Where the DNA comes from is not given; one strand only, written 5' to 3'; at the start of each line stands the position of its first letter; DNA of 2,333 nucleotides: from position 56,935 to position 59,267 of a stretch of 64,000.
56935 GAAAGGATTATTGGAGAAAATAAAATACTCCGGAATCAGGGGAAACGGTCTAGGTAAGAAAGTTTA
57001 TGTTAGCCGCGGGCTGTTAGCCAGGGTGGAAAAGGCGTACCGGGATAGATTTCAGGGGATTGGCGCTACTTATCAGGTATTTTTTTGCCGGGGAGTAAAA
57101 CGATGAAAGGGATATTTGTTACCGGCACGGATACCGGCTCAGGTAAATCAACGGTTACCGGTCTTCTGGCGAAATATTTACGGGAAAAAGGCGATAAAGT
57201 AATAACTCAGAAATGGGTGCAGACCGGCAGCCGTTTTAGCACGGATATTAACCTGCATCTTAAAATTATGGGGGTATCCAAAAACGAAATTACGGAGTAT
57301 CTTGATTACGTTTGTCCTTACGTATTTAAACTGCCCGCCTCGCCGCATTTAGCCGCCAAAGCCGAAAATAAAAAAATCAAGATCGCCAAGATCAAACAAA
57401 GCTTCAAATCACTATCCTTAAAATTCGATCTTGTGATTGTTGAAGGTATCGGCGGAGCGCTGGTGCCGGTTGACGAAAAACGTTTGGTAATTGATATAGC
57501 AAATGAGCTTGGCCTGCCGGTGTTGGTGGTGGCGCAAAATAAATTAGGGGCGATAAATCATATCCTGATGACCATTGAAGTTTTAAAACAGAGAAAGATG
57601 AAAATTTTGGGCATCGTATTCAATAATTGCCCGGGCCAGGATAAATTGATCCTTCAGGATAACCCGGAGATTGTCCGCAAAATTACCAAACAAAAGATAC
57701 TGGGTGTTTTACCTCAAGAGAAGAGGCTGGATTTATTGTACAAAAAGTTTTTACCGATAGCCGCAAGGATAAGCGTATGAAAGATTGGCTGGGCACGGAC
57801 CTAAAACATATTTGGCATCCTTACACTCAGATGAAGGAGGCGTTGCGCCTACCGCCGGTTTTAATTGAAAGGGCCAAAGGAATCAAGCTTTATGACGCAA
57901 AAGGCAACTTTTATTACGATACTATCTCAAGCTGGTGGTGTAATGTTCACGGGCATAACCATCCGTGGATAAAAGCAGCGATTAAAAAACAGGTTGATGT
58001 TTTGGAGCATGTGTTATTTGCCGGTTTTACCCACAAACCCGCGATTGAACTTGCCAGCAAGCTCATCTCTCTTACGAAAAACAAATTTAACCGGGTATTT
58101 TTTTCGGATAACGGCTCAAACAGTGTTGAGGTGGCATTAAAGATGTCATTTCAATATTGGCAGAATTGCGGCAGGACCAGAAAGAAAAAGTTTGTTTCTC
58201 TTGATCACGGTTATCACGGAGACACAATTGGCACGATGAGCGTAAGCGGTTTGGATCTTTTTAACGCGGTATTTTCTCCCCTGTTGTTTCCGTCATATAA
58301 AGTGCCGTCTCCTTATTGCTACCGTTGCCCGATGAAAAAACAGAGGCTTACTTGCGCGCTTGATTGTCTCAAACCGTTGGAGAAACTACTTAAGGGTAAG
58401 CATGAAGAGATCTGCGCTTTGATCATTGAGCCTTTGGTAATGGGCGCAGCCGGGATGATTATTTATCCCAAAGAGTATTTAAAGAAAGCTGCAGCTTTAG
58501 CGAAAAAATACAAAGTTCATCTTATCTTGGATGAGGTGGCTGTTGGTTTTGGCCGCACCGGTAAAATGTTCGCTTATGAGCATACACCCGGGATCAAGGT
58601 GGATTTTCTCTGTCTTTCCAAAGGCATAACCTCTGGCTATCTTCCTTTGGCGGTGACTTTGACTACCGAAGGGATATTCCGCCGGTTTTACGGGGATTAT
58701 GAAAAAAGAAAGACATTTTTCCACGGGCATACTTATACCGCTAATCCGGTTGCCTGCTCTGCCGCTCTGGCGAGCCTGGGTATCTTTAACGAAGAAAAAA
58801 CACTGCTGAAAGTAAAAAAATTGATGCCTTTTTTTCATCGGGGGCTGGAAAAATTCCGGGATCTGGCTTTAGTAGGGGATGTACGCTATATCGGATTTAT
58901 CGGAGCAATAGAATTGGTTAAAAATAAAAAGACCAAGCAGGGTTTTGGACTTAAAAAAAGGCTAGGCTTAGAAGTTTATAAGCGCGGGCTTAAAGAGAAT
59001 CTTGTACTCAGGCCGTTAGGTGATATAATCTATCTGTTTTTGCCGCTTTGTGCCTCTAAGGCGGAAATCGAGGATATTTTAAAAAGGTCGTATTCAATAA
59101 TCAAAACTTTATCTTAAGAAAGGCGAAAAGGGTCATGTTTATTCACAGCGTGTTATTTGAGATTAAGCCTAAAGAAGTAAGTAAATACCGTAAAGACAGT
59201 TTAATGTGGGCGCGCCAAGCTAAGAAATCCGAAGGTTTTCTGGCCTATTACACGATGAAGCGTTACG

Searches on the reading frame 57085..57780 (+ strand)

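Call 91: search_protein_families(library=pfam, proteins=[window:57085-57780:+], max_evalue=0.00001)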
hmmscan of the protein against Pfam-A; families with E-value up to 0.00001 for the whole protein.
window:57085-57780:+ (231 aa): 2 families
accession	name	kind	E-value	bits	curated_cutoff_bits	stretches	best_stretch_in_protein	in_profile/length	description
PF13500.12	AAA_26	-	7e-48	163.6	27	1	8-216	1-195/198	AAA domain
PF01656.29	CbiA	-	3.1e-12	47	25.4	1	10-220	1-120/125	CobQ/CobB/MinD/ParA nucleotide binding domain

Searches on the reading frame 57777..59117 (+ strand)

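Call 91: search_protein_families(library=pfam, proteins=[window:57777-59117:+], max_evalue=0.00001)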
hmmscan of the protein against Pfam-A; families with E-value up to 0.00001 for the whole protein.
window:57777-59117:+ (446 aa): 1 family
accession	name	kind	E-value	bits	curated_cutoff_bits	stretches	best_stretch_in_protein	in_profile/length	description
PF00202.27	Aminotran_3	-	8.6e-99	331.4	30.5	1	27-437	10-398/403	Aminotransferase class-III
